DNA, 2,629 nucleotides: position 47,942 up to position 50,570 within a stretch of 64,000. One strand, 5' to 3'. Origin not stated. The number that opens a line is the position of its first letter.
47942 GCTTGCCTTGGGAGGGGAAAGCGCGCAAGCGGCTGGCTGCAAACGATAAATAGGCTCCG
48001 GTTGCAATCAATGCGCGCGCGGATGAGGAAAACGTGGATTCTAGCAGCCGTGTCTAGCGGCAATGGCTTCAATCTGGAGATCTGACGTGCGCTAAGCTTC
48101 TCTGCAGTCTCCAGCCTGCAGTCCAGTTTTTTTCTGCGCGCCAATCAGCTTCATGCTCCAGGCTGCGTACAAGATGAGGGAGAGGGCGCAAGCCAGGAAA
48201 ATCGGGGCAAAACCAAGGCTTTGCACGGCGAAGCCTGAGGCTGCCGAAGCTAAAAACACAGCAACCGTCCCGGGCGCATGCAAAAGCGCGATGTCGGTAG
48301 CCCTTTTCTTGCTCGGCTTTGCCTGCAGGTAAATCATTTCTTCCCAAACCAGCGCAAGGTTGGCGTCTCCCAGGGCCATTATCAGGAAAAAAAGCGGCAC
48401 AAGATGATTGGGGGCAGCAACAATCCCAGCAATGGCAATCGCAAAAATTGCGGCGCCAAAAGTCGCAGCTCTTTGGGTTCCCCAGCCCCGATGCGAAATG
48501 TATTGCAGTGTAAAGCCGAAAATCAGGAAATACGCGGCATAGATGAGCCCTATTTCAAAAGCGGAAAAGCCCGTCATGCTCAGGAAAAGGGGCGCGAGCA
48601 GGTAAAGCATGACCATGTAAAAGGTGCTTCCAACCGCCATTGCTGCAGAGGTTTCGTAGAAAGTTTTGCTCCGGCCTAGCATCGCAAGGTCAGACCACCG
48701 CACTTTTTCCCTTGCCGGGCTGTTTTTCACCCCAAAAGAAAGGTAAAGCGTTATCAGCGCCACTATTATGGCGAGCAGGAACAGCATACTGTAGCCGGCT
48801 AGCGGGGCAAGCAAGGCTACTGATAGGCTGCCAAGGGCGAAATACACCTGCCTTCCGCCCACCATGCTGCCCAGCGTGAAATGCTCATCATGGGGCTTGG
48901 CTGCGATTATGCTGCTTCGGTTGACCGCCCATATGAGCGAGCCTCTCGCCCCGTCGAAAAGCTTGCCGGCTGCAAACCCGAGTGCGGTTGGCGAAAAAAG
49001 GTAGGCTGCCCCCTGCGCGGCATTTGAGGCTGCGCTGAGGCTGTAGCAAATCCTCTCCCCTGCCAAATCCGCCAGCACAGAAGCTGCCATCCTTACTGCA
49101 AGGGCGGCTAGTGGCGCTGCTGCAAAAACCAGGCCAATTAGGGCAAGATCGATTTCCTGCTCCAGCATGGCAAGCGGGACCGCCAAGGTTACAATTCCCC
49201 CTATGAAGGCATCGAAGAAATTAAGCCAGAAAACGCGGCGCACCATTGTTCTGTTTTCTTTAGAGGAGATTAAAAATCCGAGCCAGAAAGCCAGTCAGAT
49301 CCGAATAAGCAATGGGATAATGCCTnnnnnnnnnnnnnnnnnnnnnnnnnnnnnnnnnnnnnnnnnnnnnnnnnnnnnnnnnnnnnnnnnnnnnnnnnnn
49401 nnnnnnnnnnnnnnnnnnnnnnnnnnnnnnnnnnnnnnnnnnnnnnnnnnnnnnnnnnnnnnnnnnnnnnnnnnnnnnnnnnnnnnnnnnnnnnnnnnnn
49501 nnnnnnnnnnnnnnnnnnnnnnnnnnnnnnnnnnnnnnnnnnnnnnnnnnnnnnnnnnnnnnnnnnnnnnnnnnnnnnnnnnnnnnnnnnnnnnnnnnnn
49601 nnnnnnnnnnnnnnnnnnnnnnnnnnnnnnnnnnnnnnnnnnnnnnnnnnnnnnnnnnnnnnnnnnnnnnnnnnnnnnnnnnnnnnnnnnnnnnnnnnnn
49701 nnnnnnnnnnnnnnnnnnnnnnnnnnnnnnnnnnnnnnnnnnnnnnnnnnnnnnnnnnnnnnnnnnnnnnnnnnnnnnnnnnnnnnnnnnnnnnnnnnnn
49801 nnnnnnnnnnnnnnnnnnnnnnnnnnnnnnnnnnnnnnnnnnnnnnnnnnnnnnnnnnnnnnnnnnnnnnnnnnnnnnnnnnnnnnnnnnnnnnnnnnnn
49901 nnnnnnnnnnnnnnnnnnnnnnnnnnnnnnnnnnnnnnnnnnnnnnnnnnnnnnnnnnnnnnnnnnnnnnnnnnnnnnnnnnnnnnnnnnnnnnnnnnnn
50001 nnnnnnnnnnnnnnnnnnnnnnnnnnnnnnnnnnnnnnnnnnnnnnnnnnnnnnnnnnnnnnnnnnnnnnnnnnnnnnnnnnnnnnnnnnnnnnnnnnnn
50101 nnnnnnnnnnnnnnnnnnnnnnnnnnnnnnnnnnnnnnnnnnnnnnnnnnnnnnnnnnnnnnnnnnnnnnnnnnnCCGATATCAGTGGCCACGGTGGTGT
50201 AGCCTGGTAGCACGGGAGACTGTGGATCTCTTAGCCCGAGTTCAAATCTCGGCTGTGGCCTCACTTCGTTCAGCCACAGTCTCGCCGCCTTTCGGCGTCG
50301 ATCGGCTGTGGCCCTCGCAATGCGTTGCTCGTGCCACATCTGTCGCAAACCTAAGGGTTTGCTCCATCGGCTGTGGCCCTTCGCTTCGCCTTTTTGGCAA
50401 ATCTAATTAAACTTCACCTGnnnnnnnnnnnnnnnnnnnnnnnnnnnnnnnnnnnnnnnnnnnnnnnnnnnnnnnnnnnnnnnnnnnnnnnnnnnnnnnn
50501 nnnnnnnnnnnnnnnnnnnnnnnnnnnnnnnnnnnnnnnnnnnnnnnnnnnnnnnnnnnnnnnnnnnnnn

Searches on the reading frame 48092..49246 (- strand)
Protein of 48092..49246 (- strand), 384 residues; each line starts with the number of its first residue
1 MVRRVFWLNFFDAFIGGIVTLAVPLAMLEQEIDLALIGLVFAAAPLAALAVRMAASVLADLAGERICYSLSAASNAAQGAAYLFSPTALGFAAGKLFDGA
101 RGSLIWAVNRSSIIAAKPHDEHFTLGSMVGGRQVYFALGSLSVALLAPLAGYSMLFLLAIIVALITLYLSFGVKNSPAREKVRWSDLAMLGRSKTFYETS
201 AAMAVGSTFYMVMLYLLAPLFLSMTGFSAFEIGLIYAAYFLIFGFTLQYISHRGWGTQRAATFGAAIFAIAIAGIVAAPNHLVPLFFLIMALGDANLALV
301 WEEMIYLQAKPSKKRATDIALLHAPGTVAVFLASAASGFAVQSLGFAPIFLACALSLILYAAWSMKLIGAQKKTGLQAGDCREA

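Call 73: search_protein_families(library=pfam, proteins=[window:48092-49246:-], max_evalue=0.001)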
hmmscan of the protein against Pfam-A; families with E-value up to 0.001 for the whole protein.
window:48092-49246:- (384 aa): 1 family
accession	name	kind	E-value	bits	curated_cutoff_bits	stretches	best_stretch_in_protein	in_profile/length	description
PF07690.21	MFS_1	-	6.3e-19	68.5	33.4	2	6-281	2-291/347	Major Facilitator Superfamily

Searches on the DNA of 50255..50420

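Call 81: search_rna_families(source=window, start=50255, end=50420, threshold=evalue, max_evalue=1)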
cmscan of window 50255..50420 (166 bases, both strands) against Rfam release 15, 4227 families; matches with E-value up to 1: 0.
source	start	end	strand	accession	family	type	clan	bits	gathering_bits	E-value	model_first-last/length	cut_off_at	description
